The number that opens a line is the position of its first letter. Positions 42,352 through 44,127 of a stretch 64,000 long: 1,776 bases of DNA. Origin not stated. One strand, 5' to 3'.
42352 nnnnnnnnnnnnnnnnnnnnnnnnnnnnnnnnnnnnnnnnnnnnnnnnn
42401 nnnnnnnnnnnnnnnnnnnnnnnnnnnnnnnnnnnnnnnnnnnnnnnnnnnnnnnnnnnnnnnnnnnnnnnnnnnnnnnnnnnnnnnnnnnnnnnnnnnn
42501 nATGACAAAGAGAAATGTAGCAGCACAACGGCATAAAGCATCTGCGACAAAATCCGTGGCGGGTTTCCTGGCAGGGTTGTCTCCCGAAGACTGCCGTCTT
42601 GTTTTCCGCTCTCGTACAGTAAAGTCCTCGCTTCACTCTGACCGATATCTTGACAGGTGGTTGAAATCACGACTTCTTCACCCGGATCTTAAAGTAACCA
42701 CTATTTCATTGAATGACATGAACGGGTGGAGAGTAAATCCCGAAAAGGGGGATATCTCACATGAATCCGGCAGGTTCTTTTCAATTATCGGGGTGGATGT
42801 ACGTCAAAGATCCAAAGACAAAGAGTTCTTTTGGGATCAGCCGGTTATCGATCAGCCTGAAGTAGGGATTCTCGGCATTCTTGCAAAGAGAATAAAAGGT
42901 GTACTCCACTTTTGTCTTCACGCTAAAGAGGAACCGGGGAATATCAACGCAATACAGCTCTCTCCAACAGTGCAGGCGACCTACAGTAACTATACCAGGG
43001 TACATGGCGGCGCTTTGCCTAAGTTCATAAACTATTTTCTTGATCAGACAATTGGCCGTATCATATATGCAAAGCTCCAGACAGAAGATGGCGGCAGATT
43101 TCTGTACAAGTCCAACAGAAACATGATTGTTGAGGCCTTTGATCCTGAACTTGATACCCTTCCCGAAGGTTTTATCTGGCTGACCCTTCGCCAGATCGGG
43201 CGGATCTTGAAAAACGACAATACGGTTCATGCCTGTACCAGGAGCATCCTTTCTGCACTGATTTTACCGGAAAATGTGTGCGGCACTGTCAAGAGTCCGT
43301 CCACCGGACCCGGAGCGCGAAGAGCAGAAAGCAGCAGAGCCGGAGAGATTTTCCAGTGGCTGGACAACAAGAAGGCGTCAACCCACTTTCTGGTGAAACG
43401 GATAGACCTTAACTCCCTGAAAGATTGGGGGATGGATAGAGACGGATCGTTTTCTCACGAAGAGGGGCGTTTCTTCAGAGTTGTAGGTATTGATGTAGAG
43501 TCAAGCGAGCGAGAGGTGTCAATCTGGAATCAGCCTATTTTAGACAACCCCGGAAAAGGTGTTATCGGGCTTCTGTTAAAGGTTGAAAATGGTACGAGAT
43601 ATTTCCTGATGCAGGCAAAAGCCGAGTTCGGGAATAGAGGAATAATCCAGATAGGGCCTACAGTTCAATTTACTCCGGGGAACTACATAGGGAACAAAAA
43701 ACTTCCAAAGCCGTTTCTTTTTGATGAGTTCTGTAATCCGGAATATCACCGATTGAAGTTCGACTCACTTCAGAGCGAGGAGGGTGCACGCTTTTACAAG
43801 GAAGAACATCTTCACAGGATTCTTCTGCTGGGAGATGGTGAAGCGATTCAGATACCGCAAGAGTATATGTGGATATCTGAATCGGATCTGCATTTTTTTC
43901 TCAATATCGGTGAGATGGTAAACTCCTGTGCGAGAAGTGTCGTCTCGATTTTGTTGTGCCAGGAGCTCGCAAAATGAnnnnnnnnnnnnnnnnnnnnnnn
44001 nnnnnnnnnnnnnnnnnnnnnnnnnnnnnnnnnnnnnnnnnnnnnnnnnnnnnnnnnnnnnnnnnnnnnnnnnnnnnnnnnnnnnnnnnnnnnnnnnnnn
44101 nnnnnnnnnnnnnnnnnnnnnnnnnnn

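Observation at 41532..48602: Arn-type lipid-carrier glycosylation genes embedded in a 2,3-dehydratase deoxy-aminosugar pathway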

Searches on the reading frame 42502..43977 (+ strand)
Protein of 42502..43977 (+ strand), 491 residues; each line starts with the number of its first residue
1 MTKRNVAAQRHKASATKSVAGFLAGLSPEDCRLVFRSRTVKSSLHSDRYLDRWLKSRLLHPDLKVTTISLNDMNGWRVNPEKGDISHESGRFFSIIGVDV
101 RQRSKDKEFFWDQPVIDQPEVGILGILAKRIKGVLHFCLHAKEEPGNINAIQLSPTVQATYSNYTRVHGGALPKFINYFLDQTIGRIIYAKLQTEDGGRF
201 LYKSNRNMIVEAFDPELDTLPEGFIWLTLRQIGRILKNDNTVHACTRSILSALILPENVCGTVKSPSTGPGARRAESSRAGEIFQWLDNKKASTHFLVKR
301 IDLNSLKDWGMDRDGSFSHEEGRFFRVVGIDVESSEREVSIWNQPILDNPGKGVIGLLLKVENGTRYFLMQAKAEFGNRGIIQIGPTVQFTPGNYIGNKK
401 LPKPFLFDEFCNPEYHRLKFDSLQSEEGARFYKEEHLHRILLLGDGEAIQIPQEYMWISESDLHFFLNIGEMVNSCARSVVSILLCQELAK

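Call 3: search_protein_families(library=pfam, proteins=[window:42502-43977:+], max_evalue=0.01)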
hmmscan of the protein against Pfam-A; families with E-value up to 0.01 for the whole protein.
window:42502-43977:+ (491 aa): 1 family
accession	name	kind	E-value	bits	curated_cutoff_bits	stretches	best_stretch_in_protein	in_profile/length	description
PF03559.20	Hexose_dehydrat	-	1.6e-135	449.4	25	2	49-253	3-203/203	NDP-hexose 2,3-dehydratase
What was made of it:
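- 42502..43977 (+): Two-lobed NDP-hexose 2,3-dehydratase (EvaA-like). PF03559, E 1.6e-135, two stretches (call 3).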

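Call 5: find_homologous_proteins(query=window:42502-43974:+, max_evalue=1e-20)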
Query window:42502-43974:+ (491 aa): 2350 proteins with E <= 1e-20 among 8000 candidates; the best 120 are listed.
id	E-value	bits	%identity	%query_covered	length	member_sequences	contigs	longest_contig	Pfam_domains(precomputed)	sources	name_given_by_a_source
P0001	0.0e+0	1135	100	100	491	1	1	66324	PF03559.21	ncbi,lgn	-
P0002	1.2e-265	900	80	98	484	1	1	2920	PF03559.21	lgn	-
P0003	7.8e-263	890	78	99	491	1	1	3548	PF03559.21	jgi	jgi:dTDP-4-dehydro-6-deoxy-alpha-D-glucopyranose 2,3-dehydratase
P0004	3.9e-259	878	77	99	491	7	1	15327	PF03559.21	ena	-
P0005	6.1e-259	878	76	99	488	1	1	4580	PF03559.21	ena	-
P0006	4.8e-258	875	77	100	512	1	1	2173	PF03559.21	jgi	jgi:dTDP-4-dehydro-6-deoxy-alpha-D-glucopyranose 2,3-dehydratase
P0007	2.5e-252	856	75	99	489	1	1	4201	PF03559.21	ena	-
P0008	9.1e-248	841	77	96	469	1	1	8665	PF03559.21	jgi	-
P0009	4.0e-229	779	68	99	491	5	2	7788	PF03559.21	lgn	-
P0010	3.6e-223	760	67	99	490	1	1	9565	PF03559.21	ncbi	-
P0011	2.7e-215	734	64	99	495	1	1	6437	PF03559.21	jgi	jgi:oxidase EvaA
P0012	5.2e-213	726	64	100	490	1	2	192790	PF03559.21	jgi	jgi:oxidase EvaA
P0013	9.4e-213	725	63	99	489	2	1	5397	PF03559.21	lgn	-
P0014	3.3e-211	720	67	95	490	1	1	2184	PF03559.21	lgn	-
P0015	7.2e-211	719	64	100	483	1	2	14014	PF03559.21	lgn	-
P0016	1.3e-210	718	66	97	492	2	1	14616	PF03559.21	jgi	-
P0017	2.6e-210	717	64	99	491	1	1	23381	PF03559.21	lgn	-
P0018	7.0e-210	716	64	100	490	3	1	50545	PF03559.21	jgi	-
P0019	3.5e-207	707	65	96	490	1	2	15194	PF03559.21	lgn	-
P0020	5.5e-207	706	63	99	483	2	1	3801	PF03559.21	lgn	-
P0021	1.6e-205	701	63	98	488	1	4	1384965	PF03559.21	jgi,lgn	jgi:oxidase EvaA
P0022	1.4e-204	698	62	99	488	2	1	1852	PF03559.21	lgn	-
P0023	1.4e-204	698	63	99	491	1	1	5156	PF03559.21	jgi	-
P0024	2.0e-204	698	62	99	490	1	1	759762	PF03559.21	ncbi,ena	-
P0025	3.7e-203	694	65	94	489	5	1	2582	PF03559.21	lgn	-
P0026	6.9e-203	693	65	95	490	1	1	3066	PF03559.21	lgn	-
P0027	2.2e-201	688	62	99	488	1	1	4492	PF03559.21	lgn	-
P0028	8.4e-201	686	61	99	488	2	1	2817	PF03559.21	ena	-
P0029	9.6e-201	686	61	99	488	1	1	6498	PF03559.21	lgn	-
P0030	1.3e-200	685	60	99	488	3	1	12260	PF03559.21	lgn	-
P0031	6.4e-200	683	64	94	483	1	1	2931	PF03559.21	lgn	-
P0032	2.8e-199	681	64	96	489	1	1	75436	PF03559.21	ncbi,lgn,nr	ncbi:MAG: NDP-hexose 2,3-dehydratase family protein [Geobacteraceae bacterium]|nr:NDP-hexose 2,3-deh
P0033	3.7e-199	680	61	99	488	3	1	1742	PF03559.21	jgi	-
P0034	5.6e-197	673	61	99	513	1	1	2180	PF03559.21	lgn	-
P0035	6.5e-197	673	63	94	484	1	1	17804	PF03559.21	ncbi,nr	ncbi:MAG: NarL family transcriptional regulator [Geobacter sp.]|nr:NarL family transcriptional regul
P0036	1.1e-196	672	63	94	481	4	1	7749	PF03559.21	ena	-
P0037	1.2e-196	672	61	99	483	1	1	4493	PF03559.21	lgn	-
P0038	2.2e-196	671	61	98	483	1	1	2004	PF03559.21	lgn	-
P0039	1.6e-195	668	64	94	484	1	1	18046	PF03559.21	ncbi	-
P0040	7.5e-195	666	61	99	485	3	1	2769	PF03559.21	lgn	-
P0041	1.5e-194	665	63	94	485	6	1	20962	PF03559.21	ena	-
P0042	4.2e-194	664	60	99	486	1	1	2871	PF03559.21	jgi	-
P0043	1.6e-193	662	63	95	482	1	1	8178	PF03559.21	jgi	jgi:oxidase EvaA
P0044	3.4e-192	657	61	99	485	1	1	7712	PF03559.21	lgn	-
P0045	5.4e-192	657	63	94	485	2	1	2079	PF03559.21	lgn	-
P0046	2.0e-191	655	62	94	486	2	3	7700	PF03559.21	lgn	-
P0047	3.6e-191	654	63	94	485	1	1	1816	PF03559.21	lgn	-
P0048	8.6e-191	653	64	91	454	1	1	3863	PF03559.21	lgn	-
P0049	2.4e-190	651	62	95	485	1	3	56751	PF03559.21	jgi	-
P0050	2.9e-190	651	59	99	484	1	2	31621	PF03559.21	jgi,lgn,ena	-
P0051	2.9e-190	651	62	94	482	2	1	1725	PF03559.21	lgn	-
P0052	4.8e-190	650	61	94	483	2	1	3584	PF03559.21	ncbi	-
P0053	1.1e-189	649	62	92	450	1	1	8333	PF03559.21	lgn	-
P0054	6.2e-187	640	62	94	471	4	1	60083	PF03559.21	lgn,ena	-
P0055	4.0e-182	624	60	94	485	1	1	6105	PF03559.21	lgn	-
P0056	5.0e-180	617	65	84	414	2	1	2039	PF03559.21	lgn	-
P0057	1.2e-178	613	58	94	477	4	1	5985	PF03559.21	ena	-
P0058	1.2e-178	613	65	84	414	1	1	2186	PF03559.21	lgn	-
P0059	1.5e-178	612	56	99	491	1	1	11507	PF03559.21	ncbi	-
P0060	3.7e-178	611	57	98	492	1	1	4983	PF03559.21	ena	-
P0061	6.3e-178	610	57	99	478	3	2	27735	PF03559.21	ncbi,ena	-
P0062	1.2e-177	609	61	91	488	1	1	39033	PF03559.21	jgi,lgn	jgi:oxidase EvaA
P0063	5.9e-177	607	57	99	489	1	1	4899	PF03559.21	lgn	-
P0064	1.7e-176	606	56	94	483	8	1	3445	PF03559.21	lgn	-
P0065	4.0e-176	604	57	92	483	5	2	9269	PF03559.21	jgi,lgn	jgi:oxidase EvaA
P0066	1.4e-175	603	56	93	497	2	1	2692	PF03559.21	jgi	-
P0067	1.2e-174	600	57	95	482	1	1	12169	PF03559.21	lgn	-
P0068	1.8e-174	599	59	91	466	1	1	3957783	PF03559.21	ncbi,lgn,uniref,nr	ncbi:NDP-hexose 2,3-dehydratase family protein [Geobacter sp. DSM 9736]|uniref:NDP-hexose 2,3-dehydr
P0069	6.0e-174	597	57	91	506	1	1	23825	PF03559.21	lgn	-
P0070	1.2e-173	596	59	92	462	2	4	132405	PF03559.21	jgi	jgi:oxidase EvaA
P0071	3.1e-173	595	60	92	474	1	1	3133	PF03559.21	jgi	-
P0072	5.9e-173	594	58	94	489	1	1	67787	PF03559.21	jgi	jgi:dTDP-4-dehydro-6-deoxy-alpha-D-glucopyranose 2,3-dehydratase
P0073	8.0e-171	587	57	94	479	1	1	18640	PF03559.21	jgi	jgi:oxidase EvaA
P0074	8.2e-171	587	56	98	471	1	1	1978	PF03559.21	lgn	-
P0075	1.1e-170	586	56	94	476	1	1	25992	PF03559.21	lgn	-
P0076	4.4e-170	584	56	96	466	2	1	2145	PF03559.21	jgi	jgi:dTDP-4-dehydro-6-deoxy-alpha-D-glucopyranose 2,3-dehydratase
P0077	1.2e-169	583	57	92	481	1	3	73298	PF03559.21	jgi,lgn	jgi:oxidase EvaA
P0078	1.6e-169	583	56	94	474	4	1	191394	PF03559.21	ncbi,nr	ncbi:NDP-hexose 2,3-dehydratase family protein [Geomobilimonas luticola]|nr:NDP-hexose 2,3-dehydrata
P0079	3.3e-169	582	54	99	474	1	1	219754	PF03559.21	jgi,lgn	jgi:oxidase EvaA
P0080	4.2e-169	581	55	96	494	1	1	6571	PF03559.21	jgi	jgi:oxidase EvaA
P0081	2.6e-168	579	55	96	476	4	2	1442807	PF03559.21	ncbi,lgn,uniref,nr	ncbi:NDP-hexose 2,3-dehydratase family protein [Geotalea toluenoxydans]|uniref:NDP-hexose 2,3-dehydr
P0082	8.4e-168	577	56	92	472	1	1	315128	PF03559.21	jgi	-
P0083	3.3e-167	575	57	92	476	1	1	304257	PF03559.21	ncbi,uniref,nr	ncbi:NDP-hexose 2,3-dehydratase family protein [Geotalea sp. SG265]|uniref:NDP-hexose 2,3-dehydratas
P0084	6.4e-167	574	56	91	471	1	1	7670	PF03559.21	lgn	-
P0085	7.0e-167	574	56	92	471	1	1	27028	PF03559.21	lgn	-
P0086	7.1e-167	574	56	94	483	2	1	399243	PF03559.21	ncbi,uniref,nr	ncbi:NDP-hexose 2,3-dehydratase family protein [Geobacter pelophilus]|uniref:NDP-hexose 2,3-dehydrat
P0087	8.6e-167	574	54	94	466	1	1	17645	PF03559.21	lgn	-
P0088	1.2e-166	573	55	94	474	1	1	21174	PF03559.21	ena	-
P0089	1.8e-166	573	56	91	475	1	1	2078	PF03559.21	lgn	-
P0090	2.7e-166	572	56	91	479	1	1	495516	PF03559.21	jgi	-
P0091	9.6e-166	570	57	91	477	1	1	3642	PF03559.21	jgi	jgi:oxidase EvaA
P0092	3.3e-165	568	56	91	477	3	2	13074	PF03559.21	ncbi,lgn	-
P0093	6.8e-165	567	54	96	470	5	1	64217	PF03559.21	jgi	jgi:oxidase EvaA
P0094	1.2e-164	567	53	99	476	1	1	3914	PF03559.21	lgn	-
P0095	3.8e-164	565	55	92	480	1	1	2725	PF03559.21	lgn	-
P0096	4.3e-164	565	55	92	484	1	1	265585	PF03559.21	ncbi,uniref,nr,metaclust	ncbi:NDP-hexose 2,3-dehydratase [Geobacter sp. OR-1]|uniref:NDP-hexose 2,3-dehydratase family protei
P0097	1.5e-163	563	52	96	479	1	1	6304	PF03559.21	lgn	-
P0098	3.8e-163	562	55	91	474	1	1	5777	PF03559.21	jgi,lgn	jgi:oxidase EvaA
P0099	1.5e-162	560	54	94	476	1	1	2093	PF03559.21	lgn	-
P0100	1.6e-162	560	55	95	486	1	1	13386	PF03559.21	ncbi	ncbi:MAG TPA: NDP-hexose 2,3-dehydratase family protein [Geobacteraceae bacterium]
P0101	1.7e-162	559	52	98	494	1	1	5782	PF03559.21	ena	-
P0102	2.0e-162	559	56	92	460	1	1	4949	PF03559.21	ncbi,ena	-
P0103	6.9e-162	557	54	95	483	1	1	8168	PF03559.21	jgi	-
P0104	1.1e-160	553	54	92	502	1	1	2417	PF03559.21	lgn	-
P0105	1.3e-160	553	55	92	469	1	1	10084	PF03559.21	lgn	-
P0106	4.3e-160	552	53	94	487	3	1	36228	PF03559.21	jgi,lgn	jgi:oxidase EvaA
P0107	8.1e-160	551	54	92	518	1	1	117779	PF03559.21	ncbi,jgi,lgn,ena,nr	ncbi:MAG: NDP-hexose 2,3-dehydratase family protein [Nitrospirota bacterium]|nr:NDP-hexose 2,3-dehyd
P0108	1.7e-159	550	53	91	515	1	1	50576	PF03559.21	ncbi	-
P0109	4.4e-159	548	53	94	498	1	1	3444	PF03559.21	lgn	-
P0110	6.9e-159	548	53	94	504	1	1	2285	PF03559.21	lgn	-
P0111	9.5e-159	547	53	95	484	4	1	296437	PF03559.21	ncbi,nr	ncbi:MAG: NDP-hexose 2,3-dehydratase family protein [Geobacteraceae bacterium]|nr:NDP-hexose 2,3-deh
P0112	1.1e-158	547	53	96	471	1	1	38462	PF03559.21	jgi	jgi:oxidase EvaA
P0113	1.7e-158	546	52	98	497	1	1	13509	PF03559.21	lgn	-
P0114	3.0e-158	545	52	97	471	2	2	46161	PF03559.21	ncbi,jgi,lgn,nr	ncbi:MAG TPA: NarL family transcriptional regulator [Desulfuromonadales bacterium]|nr:NarL family tr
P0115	3.4e-158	545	51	99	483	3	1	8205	PF03559.21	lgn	-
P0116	4.1e-158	545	53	93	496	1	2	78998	PF03559.21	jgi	-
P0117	5.5e-158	545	53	95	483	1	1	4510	PF03559.21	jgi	jgi:NDP-hexose 2,3-dehydratase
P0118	6.3e-158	544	53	95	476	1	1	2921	PF03559.21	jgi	jgi:oxidase EvaA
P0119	1.0e-157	544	53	95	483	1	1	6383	PF03559.21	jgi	-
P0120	1.5e-157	543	55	92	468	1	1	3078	PF03559.21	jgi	jgi:oxidase EvaA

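Call 7: find_encoding_contigs(protein=P0068, flank=10000, max_places=2)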
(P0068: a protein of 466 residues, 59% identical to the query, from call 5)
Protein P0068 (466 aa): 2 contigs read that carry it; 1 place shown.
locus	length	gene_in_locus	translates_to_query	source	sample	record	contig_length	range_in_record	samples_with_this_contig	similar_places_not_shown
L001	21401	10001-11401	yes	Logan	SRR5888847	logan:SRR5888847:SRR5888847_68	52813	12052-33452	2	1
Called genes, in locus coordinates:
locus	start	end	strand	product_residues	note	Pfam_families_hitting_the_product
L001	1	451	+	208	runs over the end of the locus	PF00753:Lactamase_B, PF23023:Anti-Pycsar_Apyc1 (faint)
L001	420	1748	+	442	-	PF02441:Flavoprotein, PF04127:DFP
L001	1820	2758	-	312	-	PF00882:Zn_dep_PLPC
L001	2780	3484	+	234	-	PF03167:UDG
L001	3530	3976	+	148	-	PF14539:DUF4442 (weak), PF03061:4HBT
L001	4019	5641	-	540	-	PF02203:TarH, PF12729:4HB_MCP_1, PF10046:BLOC1_2 (faint), PF00672:HAMP, PF00015:MCPsignal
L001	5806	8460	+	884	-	PF00989:PAS, PF08448:PAS_4, PF13426:PAS_9, PF00989:PAS, PF08448:PAS_4, PF13426:PAS_9, PF00989:PAS, PF08448:PAS_4, +8 more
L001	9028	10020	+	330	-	PF00535:Glycos_transf_2, PF13641:Glyco_tranf_2_3 (weak)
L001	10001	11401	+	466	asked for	PF03559:Hexose_dehydrat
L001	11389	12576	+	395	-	PF01041:DegT_DnrJ_EryC1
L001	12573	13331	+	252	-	PF01209:Ubie_methyltran (weak), PF13489:Methyltransf_23, PF13847:Methyltransf_31, PF08241:Methyltransf_11, PF08242:Methyltransf_12, PF13649:Methyltransf_25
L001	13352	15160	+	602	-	PF00515:TPR_1 (weak), PF07719:TPR_2 (weak), PF13424:TPR_12 (weak), PF23914:TPR_CcmH_CycH, PF13414:TPR_11, PF13432:TPR_16, PF14559:TPR_19, PF13432:TPR_16, +9 more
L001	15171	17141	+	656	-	PF17159:MASE3, PF13426:PAS_9, PF00989:PAS (weak), PF08447:PAS_3 (weak), PF00512:HisKA, PF02518:HATPase_c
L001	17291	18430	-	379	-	-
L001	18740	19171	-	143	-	PF00072:Response_reg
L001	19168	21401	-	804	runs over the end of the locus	PF08447:PAS_3, PF08447:PAS_3, PF00989:PAS, PF08448:PAS_4, PF13188:PAS_8, PF00989:PAS, PF08448:PAS_4, PF13426:PAS_9, +6 more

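Call 8: find_encoding_contigs(protein=P0012, flank=10000, max_places=2)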
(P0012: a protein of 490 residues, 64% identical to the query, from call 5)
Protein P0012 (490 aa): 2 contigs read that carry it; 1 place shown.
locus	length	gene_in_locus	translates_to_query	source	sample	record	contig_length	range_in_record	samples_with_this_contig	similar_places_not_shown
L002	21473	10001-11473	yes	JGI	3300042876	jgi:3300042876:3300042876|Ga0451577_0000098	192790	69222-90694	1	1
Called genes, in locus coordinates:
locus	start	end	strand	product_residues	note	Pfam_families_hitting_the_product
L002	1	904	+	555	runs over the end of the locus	PF05524:PEP-utilisers_N, PF00391:PEP-utilizers, PF02896:PEP-utilizers_C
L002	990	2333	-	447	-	PF05736:OprF, PF13505:OMP_b-brl, PF00691:OmpA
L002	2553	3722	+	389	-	PF00438:S-AdoMet_synt_N, PF02772:S-AdoMet_synt_M, PF02773:S-AdoMet_synt_C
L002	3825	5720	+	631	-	PF00535:Glycos_transf_2, PF10111:Glyco_tranf_2_2, PF13641:Glyco_tranf_2_3 (weak)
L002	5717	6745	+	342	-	PF00535:Glycos_transf_2, PF10111:Glyco_tranf_2_2, PF13641:Glyco_tranf_2_3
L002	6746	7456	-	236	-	PF00072:Response_reg, PF00486:Trans_reg_C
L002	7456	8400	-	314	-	PF00512:HisKA, PF02518:HATPase_c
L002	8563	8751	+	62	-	-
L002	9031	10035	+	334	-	PF00535:Glycos_transf_2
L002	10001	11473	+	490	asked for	PF03559:Hexose_dehydrat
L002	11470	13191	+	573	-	PF13231:PMT_2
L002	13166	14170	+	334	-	PF01408:GFO_IDH_MocA, PF22725:GFO_IDH_MocA_C3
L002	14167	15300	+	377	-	PF01041:DegT_DnrJ_EryC1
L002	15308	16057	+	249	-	PF07021:MetW (weak), PF13489:Methyltransf_23, PF02353:CMAS (faint), PF13847:Methyltransf_31, PF08241:Methyltransf_11, PF08242:Methyltransf_12, PF13649:Methyltransf_25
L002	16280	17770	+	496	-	PF08279:HTH_11, PF00989:PAS (weak), PF08448:PAS_4 (weak), PF13426:PAS_9 (weak), PF00989:PAS, PF13426:PAS_9, PF08447:PAS_3, PF00990:GGDEF, +1 more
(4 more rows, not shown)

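Call 9: find_encoding_contigs(protein=P0004, flank=10000, max_places=2)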
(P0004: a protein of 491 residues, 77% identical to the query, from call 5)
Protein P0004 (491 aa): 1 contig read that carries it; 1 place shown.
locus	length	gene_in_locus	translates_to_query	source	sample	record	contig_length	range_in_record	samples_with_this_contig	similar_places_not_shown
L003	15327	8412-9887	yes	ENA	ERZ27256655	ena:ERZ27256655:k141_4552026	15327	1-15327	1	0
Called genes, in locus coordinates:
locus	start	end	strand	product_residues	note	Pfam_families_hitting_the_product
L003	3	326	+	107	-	?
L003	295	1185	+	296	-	PF03668:RapZ-like_N, PF22740:PapZ_C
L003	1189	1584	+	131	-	PF03610:EIIA-man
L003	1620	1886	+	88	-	PF00381:PTS-HPr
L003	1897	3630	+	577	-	PF05524:PEP-utilisers_N, PF00391:PEP-utilizers, PF02896:PEP-utilizers_C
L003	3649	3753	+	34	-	-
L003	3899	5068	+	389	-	PF00438:S-AdoMet_synt_N, PF02772:S-AdoMet_synt_M, PF02773:S-AdoMet_synt_C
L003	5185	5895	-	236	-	PF00072:Response_reg, PF00486:Trans_reg_C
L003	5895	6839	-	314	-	PF00512:HisKA, PF02518:HATPase_c, PF13589:HATPase_c_3 (weak)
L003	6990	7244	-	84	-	-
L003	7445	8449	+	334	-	PF00535:Glycos_transf_2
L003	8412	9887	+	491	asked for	PF03559:Hexose_dehydrat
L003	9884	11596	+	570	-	PF13231:PMT_2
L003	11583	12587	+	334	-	PF01408:GFO_IDH_MocA, PF22725:GFO_IDH_MocA_C3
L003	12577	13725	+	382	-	PF01041:DegT_DnrJ_EryC1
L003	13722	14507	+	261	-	PF13489:Methyltransf_23, PF13847:Methyltransf_31, PF08241:Methyltransf_11, PF08242:Methyltransf_12, PF13649:Methyltransf_25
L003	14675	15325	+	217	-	?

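Call 15: search_solved_structures(query=window:42502-43974:+, max_evalue=0.001)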
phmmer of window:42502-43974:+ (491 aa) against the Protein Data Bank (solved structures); distinct sequences matched with E-value up to 0.001: 1.
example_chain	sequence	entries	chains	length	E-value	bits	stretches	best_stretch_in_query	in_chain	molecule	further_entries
4j7g_A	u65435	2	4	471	2.2e-81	277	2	53-253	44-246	EvaA 2,3-dehydratase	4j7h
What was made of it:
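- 42502..43977 (+): EvaA 4j7g, E 2e-81, two stretches (call 15).
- On NDP-hexose 2,3-dehydratase (PF03559, EvaA type): EvaA 4j7g, E 2e-81, 2 stretches (call 15).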

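Call 23: search_protein_families(library=ncbifam, proteins=[window:42502-43977:+, L003:9884-11593:+], max_evalue=0.00001)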
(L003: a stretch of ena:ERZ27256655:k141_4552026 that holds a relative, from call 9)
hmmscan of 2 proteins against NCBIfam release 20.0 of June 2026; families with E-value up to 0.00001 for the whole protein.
window:42502-43977:+ (491 aa): 0 families

L003:9884-11593:+ (570 aa): 1 family
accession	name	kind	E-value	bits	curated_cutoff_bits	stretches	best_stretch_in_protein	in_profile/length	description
NF047440.1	LA3751_2_3_fam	subfamily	2.1e-08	33.4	200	1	119-260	103-249/460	LA_3751/LA_3752 family putative glycosyltransferase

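Call 27: find_related_loci(query=A3, collection=genome_contigs, flank=10000)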
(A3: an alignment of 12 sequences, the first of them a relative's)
Query A3 (491 aa) in genome_contigs; peptide patterns used: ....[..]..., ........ (x = any residue, [..] = any of these).
108 stretches matched a pattern; 54 encode a relative of the query (tblastn E <= 1e-3); 53 distinct loci.
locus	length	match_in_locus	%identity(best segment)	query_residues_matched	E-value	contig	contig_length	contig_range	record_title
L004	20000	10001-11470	77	1-488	0e+0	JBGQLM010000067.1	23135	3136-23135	MAG: Geobacteraceae bacterium isolate OBJ2_061818_050_38 k141_2824220_length_23135_cov_10.0000, whole genome shotgun seq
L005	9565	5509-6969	67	1-488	0e+0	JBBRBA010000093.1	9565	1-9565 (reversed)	MAG: Geobacterales bacterium isolate Co_metawrap_2320 Cmw_2320_k141_23635428_length_9565_cov_10.0000, whole genome shotg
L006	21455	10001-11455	62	1-485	0e+0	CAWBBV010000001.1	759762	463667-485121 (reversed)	MAG: uncultured delta proteobacterium isolate MFD02832.bin.1.176 genome assembly, contig: contig_11099, whole genome sho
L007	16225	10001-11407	64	23-491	0e+0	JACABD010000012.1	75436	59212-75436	MAG: Geobacteraceae bacterium isolate Cfx3-08 MAG08_12, whole genome shotgun sequence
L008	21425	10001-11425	60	3-485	0e+0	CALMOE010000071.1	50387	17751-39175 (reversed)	MAG TPA_asm: uncultured Geobacter sp. isolate SRR5215466_bin.132_CONCOCT_v1.1_MAG genome assembly, contig: ERZ781361.50,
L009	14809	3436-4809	61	23-490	0e+0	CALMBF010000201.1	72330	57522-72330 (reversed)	MAG TPA_asm: uncultured Geobacter sp. isolate SRR5215464_bin.112_CONCOCT_v1.1_MAG genome assembly, contig: ERZ781360.46,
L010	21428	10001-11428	57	1-485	0e+0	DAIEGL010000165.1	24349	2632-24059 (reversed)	MAG TPA_asm: Geobacter sp. isolate clean984 k141_902972, whole genome shotgun sequence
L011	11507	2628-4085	56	1-486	0e+0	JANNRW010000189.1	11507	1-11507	MAG: Geobacteraceae bacterium isolate SOY_31_metabat_301 SOY_31_k141_3728828, whole genome shotgun sequence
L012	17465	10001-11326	57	34-485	7e-174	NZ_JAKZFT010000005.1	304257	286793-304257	Geotalea sp. SG265 Scaffold5, whole genome shotgun sequence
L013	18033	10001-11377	55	13-485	9e-174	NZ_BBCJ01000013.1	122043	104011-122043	Geotalea toluenoxydans JCM 15764, whole genome shotgun sequence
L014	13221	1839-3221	56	23-485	2e-172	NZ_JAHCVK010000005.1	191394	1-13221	Geomobilimonas luticola strain JCM 17780 NODE_5_length_191394_cov_219.034905, whole genome shotgun sequence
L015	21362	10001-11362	55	34-489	4e-169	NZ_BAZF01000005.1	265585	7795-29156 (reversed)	Geobacter sp. OR-1, whole genome shotgun sequence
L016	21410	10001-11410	53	25-490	4e-164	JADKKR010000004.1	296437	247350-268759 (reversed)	MAG: Geobacteraceae bacterium isolate Viby_18-Q3-R106-67_BAT3C.94 tig00000338-10-2958450, whole genome shotgun sequence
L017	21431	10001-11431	52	5-488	7e-163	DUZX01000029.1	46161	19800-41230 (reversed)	MAG TPA_asm: Desulfuromonadales bacterium isolate MAG_13126_9_058 Ga0172367_10000842, whole genome shotgun sequence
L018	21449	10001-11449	51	10-490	6e-162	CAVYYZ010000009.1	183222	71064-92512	MAG: uncultured delta proteobacterium isolate MFD02832.bin.2.134 genome assembly, contig: contig_25891, whole genome sho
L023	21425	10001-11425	49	1-482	1e-157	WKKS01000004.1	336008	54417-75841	MAG: Geobacter sp. isolate H7geo H7geo_contig_4, whole genome shotgun sequence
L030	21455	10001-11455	50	16-485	2e-155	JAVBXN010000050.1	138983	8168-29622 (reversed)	MAG: Pelobacter sp. isolate GS8 86, whole genome shotgun sequence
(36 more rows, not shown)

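Call 41: find_encoding_contigs(protein=P0001, flank=6000, max_places=4)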
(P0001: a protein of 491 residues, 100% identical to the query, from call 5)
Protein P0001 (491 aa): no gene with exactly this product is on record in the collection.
